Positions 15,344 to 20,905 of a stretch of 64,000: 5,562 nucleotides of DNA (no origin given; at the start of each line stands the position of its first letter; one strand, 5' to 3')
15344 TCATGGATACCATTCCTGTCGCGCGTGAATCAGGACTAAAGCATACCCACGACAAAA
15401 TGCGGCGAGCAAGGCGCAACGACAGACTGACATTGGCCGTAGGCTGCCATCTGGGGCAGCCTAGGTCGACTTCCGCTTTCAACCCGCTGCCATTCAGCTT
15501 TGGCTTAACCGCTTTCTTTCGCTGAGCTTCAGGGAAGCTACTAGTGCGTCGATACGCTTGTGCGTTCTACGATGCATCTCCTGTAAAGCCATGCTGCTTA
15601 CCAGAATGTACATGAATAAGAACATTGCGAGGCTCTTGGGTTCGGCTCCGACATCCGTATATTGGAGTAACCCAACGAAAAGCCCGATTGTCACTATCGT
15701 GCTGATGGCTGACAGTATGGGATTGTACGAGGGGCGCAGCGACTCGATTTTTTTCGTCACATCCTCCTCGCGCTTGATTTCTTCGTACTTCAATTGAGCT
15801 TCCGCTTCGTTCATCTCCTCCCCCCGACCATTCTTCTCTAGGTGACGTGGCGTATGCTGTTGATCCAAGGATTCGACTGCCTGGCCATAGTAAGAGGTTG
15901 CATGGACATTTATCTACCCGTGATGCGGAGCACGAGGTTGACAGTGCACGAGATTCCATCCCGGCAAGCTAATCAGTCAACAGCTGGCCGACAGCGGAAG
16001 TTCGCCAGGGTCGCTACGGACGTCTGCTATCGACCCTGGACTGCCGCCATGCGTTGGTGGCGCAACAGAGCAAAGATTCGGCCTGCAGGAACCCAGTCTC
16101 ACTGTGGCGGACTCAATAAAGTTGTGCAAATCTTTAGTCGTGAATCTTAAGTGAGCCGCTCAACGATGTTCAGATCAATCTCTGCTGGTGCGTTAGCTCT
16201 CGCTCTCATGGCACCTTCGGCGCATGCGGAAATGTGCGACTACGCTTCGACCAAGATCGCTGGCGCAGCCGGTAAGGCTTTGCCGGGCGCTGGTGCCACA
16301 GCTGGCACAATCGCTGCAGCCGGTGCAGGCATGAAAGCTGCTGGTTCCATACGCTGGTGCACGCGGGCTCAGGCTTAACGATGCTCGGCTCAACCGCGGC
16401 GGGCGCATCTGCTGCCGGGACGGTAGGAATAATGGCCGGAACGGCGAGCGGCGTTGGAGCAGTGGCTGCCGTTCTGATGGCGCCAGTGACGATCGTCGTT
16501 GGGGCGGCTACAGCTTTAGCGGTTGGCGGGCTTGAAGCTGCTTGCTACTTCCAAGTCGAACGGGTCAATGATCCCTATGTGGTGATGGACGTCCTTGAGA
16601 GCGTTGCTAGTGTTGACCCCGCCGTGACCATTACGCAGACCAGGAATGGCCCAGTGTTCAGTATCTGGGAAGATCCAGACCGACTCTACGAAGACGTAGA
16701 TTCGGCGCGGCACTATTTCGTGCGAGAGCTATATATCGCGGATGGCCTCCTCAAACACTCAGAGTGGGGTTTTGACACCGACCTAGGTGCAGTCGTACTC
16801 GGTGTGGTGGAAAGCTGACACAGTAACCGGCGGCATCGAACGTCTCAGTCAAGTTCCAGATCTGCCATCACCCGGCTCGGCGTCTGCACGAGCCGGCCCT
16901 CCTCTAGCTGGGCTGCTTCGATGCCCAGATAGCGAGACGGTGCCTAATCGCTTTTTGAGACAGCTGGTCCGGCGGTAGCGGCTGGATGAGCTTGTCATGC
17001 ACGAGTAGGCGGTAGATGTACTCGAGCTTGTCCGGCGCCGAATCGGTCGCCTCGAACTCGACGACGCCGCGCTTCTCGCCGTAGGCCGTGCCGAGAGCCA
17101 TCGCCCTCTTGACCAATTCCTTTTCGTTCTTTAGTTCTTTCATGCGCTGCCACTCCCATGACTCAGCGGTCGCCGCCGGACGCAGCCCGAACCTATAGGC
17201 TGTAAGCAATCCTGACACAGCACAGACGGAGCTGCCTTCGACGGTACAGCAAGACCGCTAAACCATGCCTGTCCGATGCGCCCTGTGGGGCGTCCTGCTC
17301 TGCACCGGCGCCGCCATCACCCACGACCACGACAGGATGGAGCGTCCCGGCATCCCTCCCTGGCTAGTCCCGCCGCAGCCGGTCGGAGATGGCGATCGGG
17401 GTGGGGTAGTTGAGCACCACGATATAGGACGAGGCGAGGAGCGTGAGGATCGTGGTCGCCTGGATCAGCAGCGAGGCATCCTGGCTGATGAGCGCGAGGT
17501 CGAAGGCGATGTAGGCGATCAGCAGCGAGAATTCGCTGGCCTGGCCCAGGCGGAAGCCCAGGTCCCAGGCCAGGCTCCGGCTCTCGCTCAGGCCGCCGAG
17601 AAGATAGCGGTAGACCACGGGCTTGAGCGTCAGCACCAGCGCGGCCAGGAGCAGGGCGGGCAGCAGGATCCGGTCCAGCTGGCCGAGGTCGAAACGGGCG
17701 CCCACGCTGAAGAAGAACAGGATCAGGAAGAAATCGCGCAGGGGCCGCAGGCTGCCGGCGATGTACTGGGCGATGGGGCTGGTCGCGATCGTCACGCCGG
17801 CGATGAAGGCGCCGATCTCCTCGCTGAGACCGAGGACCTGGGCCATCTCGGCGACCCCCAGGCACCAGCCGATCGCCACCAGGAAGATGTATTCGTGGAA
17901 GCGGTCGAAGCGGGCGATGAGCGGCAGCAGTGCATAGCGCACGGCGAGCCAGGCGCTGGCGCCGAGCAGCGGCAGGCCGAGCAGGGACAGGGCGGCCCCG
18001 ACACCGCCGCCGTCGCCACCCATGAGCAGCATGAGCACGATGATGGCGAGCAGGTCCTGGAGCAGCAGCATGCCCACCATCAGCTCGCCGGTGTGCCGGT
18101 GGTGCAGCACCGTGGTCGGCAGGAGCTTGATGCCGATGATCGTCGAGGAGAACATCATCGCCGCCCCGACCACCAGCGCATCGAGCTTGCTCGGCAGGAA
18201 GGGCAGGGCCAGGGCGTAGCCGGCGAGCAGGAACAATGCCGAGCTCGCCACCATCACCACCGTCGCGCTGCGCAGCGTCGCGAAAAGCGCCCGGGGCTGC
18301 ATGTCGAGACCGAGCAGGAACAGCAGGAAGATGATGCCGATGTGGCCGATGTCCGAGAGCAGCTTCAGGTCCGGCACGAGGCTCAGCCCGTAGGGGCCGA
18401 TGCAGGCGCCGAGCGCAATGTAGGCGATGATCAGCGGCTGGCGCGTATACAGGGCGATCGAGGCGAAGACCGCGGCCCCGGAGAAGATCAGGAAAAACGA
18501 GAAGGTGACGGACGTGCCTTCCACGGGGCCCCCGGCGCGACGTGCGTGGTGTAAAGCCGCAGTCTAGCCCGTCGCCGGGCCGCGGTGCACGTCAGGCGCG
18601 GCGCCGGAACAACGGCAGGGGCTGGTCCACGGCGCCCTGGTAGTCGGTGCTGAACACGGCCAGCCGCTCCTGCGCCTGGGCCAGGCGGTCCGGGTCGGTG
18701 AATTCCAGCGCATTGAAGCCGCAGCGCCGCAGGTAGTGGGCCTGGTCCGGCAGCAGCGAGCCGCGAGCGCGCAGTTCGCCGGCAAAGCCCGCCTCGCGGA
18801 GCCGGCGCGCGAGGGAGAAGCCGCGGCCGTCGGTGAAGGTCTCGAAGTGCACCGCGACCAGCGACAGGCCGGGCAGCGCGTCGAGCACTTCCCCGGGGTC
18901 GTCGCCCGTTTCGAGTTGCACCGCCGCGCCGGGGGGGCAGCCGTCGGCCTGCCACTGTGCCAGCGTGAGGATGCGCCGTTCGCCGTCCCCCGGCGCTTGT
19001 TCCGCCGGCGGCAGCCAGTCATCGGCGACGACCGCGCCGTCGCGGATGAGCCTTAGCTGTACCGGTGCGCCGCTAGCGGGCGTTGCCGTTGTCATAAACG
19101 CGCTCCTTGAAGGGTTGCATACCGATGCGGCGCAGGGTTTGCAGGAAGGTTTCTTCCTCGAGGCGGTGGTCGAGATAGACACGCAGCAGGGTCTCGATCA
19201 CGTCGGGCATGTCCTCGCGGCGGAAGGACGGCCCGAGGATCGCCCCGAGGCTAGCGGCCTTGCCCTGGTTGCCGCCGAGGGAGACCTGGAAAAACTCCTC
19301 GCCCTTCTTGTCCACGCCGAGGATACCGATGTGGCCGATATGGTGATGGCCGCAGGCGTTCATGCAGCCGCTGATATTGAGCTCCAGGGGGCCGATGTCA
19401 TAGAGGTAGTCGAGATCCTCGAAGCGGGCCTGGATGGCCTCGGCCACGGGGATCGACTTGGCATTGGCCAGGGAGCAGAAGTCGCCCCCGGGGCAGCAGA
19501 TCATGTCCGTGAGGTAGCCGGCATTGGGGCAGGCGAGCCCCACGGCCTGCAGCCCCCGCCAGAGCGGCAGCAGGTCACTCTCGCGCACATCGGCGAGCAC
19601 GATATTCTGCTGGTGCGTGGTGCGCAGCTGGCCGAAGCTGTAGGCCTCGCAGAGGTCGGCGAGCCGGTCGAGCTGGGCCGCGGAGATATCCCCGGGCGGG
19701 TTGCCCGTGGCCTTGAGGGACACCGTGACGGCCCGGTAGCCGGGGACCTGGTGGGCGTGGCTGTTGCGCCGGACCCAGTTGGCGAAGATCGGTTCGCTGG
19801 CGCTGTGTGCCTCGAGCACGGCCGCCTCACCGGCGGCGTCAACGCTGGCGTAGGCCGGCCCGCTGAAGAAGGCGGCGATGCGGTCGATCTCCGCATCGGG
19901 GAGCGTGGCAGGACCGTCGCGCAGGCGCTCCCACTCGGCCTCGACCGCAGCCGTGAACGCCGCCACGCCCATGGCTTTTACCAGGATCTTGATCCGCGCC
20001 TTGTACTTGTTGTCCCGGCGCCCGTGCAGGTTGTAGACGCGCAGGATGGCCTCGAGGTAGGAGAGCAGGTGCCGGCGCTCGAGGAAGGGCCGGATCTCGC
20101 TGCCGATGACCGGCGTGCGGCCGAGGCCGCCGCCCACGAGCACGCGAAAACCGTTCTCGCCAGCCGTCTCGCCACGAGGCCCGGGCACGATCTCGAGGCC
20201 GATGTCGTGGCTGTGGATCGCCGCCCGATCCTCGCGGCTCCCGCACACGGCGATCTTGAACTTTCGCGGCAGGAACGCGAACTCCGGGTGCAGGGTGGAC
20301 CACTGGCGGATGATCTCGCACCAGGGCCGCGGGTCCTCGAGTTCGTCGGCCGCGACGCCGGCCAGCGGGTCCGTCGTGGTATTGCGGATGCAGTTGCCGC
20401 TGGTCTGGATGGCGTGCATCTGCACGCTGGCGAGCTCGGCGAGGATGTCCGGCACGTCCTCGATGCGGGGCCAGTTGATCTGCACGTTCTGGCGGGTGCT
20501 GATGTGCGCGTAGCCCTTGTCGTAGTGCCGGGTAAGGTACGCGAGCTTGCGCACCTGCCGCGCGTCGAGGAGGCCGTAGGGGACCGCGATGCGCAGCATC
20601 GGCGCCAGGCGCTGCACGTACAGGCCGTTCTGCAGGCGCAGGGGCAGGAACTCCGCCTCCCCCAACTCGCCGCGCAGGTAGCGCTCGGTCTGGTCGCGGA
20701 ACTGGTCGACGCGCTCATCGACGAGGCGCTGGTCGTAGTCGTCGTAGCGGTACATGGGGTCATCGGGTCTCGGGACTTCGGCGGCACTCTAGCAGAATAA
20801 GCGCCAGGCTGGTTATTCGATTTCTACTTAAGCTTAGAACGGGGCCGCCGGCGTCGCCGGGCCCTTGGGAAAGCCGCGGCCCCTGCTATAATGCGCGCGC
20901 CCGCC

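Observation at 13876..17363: Low-GC island of orphan envelope-protein genes between etfA and a CPA2 antiporter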

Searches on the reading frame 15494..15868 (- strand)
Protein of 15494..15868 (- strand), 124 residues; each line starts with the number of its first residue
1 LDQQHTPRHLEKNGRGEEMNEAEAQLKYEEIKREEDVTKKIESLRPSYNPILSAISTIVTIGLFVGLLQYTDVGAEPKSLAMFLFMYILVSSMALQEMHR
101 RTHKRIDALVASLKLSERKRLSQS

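Call 3: search_protein_families(library=pfam, proteins=[window:15494-15868:-], max_evalue=1)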
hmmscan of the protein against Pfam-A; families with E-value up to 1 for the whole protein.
window:15494-15868:- (124 aa): 1 family
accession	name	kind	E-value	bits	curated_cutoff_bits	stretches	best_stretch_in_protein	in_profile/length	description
PF03186.18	CobD_Cbib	-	0.13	11.9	34.4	1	49-122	46-119/282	CobD/Cbib protein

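Call 5: search_protein_families(library=ncbifam, proteins=[window:15494-15868:-], max_evalue=1)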
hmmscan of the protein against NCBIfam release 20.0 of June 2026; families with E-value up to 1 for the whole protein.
window:15494-15868:- (124 aa): 1 family
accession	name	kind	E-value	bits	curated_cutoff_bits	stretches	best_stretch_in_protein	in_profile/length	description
TIGR00380.1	cobal_cbiB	equivalog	0.059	12.6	165.9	1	50-120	55-124/305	adenosylcobinamide-phosphate synthase CbiB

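Call 6: search_protein_families(library=padloc, proteins=[window:15494-15868:-], max_evalue=1)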
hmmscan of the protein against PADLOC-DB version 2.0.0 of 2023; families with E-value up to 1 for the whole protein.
window:15494-15868:- (124 aa): 0 families

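Call 7: search_protein_families(library=phrogs, proteins=[window:15494-15868:-], max_evalue=1)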
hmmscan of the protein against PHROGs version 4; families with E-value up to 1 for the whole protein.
window:15494-15868:- (124 aa): 2 families
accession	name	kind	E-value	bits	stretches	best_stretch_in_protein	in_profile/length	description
phrog_19738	-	unknown function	0.12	13.7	1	8-60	9-59/116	-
phrog_9308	-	unknown function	0.13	12.6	1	8-80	76-147/300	-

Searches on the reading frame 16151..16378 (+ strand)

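Call 3: search_protein_families(library=pfam, proteins=[window:16151-16378:+], max_evalue=1)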
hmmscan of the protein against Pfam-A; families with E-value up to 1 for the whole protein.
window:16151-16378:+ (75 aa): 1 family
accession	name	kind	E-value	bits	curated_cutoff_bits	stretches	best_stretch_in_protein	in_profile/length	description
PF04956.18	TrbC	-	0.056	14.1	27.9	1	7-65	11-70/98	TrbC/VIRB2 pilin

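Call 5: search_protein_families(library=ncbifam, proteins=[window:16151-16378:+], max_evalue=1)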
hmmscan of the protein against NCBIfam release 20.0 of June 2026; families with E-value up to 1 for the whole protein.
window:16151-16378:+ (75 aa): 0 families

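Call 6: search_protein_families(library=padloc, proteins=[window:16151-16378:+], max_evalue=1)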
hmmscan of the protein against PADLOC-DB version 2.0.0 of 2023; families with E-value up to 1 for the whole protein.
window:16151-16378:+ (75 aa): 0 families

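Call 7: search_protein_families(library=phrogs, proteins=[window:16151-16378:+], max_evalue=1)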
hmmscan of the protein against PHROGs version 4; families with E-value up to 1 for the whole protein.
window:16151-16378:+ (75 aa): 1 family
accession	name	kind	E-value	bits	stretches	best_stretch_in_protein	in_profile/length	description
phrog_19646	-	head and packaging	0.26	11.6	1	19-63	200-242/271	virion structural protein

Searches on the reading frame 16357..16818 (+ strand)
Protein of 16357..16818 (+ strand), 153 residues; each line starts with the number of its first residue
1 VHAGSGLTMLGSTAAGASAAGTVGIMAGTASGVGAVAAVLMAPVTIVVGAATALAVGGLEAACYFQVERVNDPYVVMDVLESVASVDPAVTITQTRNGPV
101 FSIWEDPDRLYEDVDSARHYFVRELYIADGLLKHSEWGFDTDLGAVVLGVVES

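Call 3: search_protein_families(library=pfam, proteins=[window:16357-16818:+], max_evalue=1)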
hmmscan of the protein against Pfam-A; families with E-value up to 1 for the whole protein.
window:16357-16818:+ (153 aa): 0 families

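Call 5: search_protein_families(library=ncbifam, proteins=[window:16357-16818:+], max_evalue=1)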
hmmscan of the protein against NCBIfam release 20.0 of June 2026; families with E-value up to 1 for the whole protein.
window:16357-16818:+ (153 aa): 0 families

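Call 6: search_protein_families(library=padloc, proteins=[window:16357-16818:+], max_evalue=1)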
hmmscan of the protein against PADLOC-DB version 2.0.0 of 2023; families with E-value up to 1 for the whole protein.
window:16357-16818:+ (153 aa): 0 families

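Call 7: search_protein_families(library=phrogs, proteins=[window:16357-16818:+], max_evalue=1)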
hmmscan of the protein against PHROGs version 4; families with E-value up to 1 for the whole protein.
window:16357-16818:+ (153 aa): 1 family
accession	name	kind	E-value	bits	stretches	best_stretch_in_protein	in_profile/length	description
phrog_1533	-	tail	0.27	9.6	1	7-64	616-671/1688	tail length tape measure protein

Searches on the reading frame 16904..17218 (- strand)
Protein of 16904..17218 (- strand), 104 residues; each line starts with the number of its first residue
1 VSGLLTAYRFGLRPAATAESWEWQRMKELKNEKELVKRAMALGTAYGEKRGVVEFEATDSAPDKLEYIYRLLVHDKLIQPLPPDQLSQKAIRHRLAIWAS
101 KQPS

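Call 3: search_protein_families(library=pfam, proteins=[window:16904-17218:-], max_evalue=1)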
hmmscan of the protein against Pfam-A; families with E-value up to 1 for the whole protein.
window:16904-17218:- (104 aa): 2 families
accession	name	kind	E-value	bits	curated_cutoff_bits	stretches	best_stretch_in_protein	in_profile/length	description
PF16691.10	DUF5062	-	7.2e-33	113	27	1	29-102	2-75/83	Domain of unknown function (DUF5062)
PF03066.21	Nucleoplasmin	-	0.0035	18.3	25.8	1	10-67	2-59/102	Nucleoplasmin/nucleophosmin domain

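Call 5: search_protein_families(library=ncbifam, proteins=[window:16904-17218:-], max_evalue=1)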
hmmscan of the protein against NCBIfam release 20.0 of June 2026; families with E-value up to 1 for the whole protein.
window:16904-17218:- (104 aa): 0 families

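Call 6: search_protein_families(library=padloc, proteins=[window:16904-17218:-], max_evalue=1)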
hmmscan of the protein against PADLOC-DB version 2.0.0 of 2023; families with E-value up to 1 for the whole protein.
window:16904-17218:- (104 aa): 0 families

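Call 7: search_protein_families(library=phrogs, proteins=[window:16904-17218:-], max_evalue=1)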
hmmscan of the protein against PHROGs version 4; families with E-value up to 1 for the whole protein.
window:16904-17218:- (104 aa): 0 families

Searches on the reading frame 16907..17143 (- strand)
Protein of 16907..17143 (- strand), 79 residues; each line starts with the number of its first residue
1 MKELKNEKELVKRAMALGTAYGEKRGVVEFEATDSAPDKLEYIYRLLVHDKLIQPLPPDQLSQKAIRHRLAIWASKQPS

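Call 27: find_encoding_contigs(protein=window:16907-17143:-, flank=8000, max_places=4)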
Protein seq(79 aa) (79 aa): 2 contigs read that carry it; 2 places shown.
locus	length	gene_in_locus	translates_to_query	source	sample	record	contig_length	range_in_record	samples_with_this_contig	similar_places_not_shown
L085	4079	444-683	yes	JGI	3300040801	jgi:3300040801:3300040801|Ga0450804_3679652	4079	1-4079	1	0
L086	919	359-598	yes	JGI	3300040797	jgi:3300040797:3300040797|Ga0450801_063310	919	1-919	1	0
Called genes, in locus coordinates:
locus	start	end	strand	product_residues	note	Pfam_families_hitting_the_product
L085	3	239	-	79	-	?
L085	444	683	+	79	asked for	PF16691:DUF5062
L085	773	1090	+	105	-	-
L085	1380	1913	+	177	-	-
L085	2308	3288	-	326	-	PF00561:Abhydrolase_1, PF12146:Hydrolase_4, PF12697:Abhydrolase_6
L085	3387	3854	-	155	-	-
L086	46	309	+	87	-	-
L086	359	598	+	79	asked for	PF16691:DUF5062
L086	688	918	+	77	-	?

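Call 59: search_solved_structures(query=window:16907-17143:-, max_evalue=1)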
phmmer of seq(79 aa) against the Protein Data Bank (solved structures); distinct sequences matched with E-value up to 1: 1.
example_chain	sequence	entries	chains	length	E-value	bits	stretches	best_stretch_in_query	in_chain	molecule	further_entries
2m4e_A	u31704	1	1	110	5.6e-08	36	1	3-74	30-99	Putative uncharacterized protein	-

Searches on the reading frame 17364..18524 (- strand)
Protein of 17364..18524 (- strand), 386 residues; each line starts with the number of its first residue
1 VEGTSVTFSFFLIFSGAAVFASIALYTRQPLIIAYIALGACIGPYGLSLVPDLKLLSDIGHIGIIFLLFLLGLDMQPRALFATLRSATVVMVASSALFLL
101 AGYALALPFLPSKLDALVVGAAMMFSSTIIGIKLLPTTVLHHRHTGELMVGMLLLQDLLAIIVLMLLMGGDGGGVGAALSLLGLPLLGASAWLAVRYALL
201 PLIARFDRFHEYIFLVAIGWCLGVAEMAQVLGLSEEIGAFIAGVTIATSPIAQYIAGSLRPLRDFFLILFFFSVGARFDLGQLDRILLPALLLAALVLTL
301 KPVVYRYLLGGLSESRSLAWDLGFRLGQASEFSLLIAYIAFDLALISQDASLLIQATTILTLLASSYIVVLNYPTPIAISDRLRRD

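Call 3: search_protein_families(library=pfam, proteins=[window:17364-18524:-], max_evalue=1)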
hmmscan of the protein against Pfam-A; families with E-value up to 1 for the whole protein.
window:17364-18524:- (386 aa): 1 family
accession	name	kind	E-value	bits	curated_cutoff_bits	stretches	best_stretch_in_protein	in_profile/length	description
PF00999.27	Na_H_Exchanger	-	5.1e-45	154.4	26.2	1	20-363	6-363/375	Sodium/hydrogen exchanger, transmembrane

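Call 5: search_protein_families(library=ncbifam, proteins=[window:17364-18524:-], max_evalue=1)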
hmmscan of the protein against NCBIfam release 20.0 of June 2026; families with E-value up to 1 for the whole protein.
window:17364-18524:- (386 aa): 5 families
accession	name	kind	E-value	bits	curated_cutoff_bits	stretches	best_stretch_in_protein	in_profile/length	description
NF045626.1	FeTrans_MagA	equivalog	1.7e-33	116.2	700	1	17-368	18-373/386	iron transporter MagA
TIGR00932.1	2a37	subfamily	1.4e-31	110.1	238.3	1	17-279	4-275/275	monovalent cation:proton antiporter-2 (CPA2) family protein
NF002973.0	PRK03659.1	equivalog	3.4e-27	95.3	804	1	10-365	10-369/602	glutathione-regulated potassium-efflux system protein KefB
NF002924.0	PRK03562.1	equivalog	4.5e-27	94.7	752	1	11-371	10-378/623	glutathione-regulated potassium-efflux system protein KefC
NF007950.1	PRK10669.1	equivalog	1.7e-19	70.1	700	2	214-366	228-381/547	YbaL family putative K(+) efflux transporter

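Call 13: find_related_loci(query=window:17364-18524:-, collection=genome_contigs, flank=10000)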
Query window:17364-18524:- (386 aa) in genome_contigs; peptide patterns used: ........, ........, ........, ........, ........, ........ (x = any residue, [..] = any of these).
600 stretches matched a pattern (row limit reached: there are more); 438 encode a relative of the query (tblastn E <= 1e-3); the best 80 are kept; 80 distinct loci.
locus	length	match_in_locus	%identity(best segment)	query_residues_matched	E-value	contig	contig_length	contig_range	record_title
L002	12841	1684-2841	92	1-386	0e+0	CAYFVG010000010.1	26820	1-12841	MAG TPA_asm: uncultured Alteromonadaceae bacterium isolate ERP107533_co1_175 genome assembly, contig: NODE_988_length_26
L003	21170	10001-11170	78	1-386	0e+0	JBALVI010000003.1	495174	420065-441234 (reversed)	MAG: Halioglobus sp. isolate 5NakV-04 NODE_15_length_495174_cov_79.907434, whole genome shotgun sequence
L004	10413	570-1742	74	1-386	6e-176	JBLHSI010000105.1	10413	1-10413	MAG: Halioglobus sp. isolate 3300055292_103 Ga0535668_0010001, whole genome shotgun sequence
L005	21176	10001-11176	77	1-386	4e-175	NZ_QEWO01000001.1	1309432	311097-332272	Parahaliea mediterranea strain DSM 21924 Scaffold1_1, whole genome shotgun sequence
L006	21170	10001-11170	77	1-386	4e-174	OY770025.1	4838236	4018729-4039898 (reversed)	MAG: Halieaceae bacterium isolate be0d9eb2-b52a-4bc9-8e92-bcc4cc03a159 genome assembly, chromosome: 1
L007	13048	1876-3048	76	1-386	9e-174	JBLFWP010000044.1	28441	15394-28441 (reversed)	MAG: Halioglobus sp. isolate 3300053785_137 Ga0535658_0003098, whole genome shotgun sequence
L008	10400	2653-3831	78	1-386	4e-172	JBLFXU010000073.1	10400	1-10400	MAG: Bacteroidia bacterium isolate 3300053784_68 Ga0535638_0009379, whole genome shotgun sequence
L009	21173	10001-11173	77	1-386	3e-171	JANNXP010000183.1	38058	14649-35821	MAG: Haliea sp. isolate VAR_34_metabat_169 VAR_34_k141_300132, whole genome shotgun sequence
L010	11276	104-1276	77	1-386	0e+0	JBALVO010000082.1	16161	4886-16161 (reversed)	MAG: Halioglobus sp. isolate 5NakV-10 NODE_947_length_16161_cov_12.296101, whole genome shotgun sequence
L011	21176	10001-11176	79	1-386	3e-168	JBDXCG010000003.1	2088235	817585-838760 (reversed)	MAG: Halioglobus sp. isolate LC.08.F.B1_563_42 LC_08_F_B1_563_42_000000000003, whole genome shotgun sequence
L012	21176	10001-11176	79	1-386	3e-168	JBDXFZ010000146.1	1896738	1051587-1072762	MAG: Halioglobus sp. isolate AQ.11.F.C4_7_003 AQ_11_F_C4_7_003_000000000234, whole genome shotgun sequence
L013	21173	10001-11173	77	1-386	3e-167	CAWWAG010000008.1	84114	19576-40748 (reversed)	MAG TPA_asm: uncultured Halioglobus sp. isolate ERR3589568_binner13_14 genome assembly, contig: ERZ7462167.174, whole ge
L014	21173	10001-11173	76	1-386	4e-167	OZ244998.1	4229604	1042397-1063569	MAG: Halioglobus sp. isolate 353e1783-6793-440d-adfe-5afd2a29ebe7 genome assembly, chromosome: 1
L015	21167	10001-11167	77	1-386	7e-167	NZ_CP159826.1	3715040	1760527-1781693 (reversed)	Halioglobus sp. Uisw_031 chromosome, complete genome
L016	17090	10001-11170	79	1-386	4e-166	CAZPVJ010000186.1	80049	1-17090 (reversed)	MAG TPA_asm: uncultured Alteromonadaceae bacterium isolate SRP182702_co1_249 genome assembly, contig: k141_1715861, whol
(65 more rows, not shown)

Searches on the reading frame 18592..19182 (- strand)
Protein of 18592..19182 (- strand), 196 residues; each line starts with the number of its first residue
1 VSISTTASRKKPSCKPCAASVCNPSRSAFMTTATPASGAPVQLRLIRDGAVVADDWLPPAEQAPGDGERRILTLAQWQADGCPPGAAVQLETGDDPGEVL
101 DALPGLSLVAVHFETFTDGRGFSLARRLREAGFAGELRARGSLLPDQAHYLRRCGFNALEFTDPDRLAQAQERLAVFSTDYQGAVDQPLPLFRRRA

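Call 88: search_protein_families(library=pfam, proteins=[window:18592-19182:-], max_evalue=0.00001)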
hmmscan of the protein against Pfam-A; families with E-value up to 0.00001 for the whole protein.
window:18592-19182:- (196 aa): 1 family
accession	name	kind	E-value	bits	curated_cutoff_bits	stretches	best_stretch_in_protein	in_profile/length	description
PF06073.17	DUF934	-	7.6e-34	116.2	25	1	87-192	1-107/107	Bacterial protein of unknown function (DUF934)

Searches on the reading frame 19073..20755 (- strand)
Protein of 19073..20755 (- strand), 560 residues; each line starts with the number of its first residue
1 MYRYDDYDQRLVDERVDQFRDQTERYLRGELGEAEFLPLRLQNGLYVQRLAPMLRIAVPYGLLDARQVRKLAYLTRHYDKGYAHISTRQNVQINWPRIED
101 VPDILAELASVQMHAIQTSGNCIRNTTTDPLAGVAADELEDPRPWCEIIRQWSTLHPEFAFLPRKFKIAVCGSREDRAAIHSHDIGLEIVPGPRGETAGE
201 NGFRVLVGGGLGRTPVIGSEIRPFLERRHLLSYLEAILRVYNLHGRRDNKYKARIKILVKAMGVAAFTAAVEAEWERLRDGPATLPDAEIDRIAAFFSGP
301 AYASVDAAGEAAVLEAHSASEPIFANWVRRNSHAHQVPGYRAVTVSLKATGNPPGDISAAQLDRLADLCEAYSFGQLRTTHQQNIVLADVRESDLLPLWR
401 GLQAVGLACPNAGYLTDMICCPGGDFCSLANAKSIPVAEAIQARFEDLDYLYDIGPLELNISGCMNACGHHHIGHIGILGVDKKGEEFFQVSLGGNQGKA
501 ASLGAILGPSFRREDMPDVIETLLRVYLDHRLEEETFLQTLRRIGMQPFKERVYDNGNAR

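Call 88: search_protein_families(library=pfam, proteins=[window:19073-20755:-], max_evalue=0.00001)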
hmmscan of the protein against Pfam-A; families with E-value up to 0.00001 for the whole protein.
window:19073-20755:- (560 aa): 2 families
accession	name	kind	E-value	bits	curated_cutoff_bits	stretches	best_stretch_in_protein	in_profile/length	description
PF01077.27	NIR_SIR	-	9e-63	210.9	27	2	119-276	1-155/158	Nitrite and sulphite reductase 4Fe-4S domain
PF03460.22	NIR_SIR_ferr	-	3.4e-33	113.6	24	2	53-110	11-68/69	Nitrite/Sulfite reductase ferredoxin-like half domain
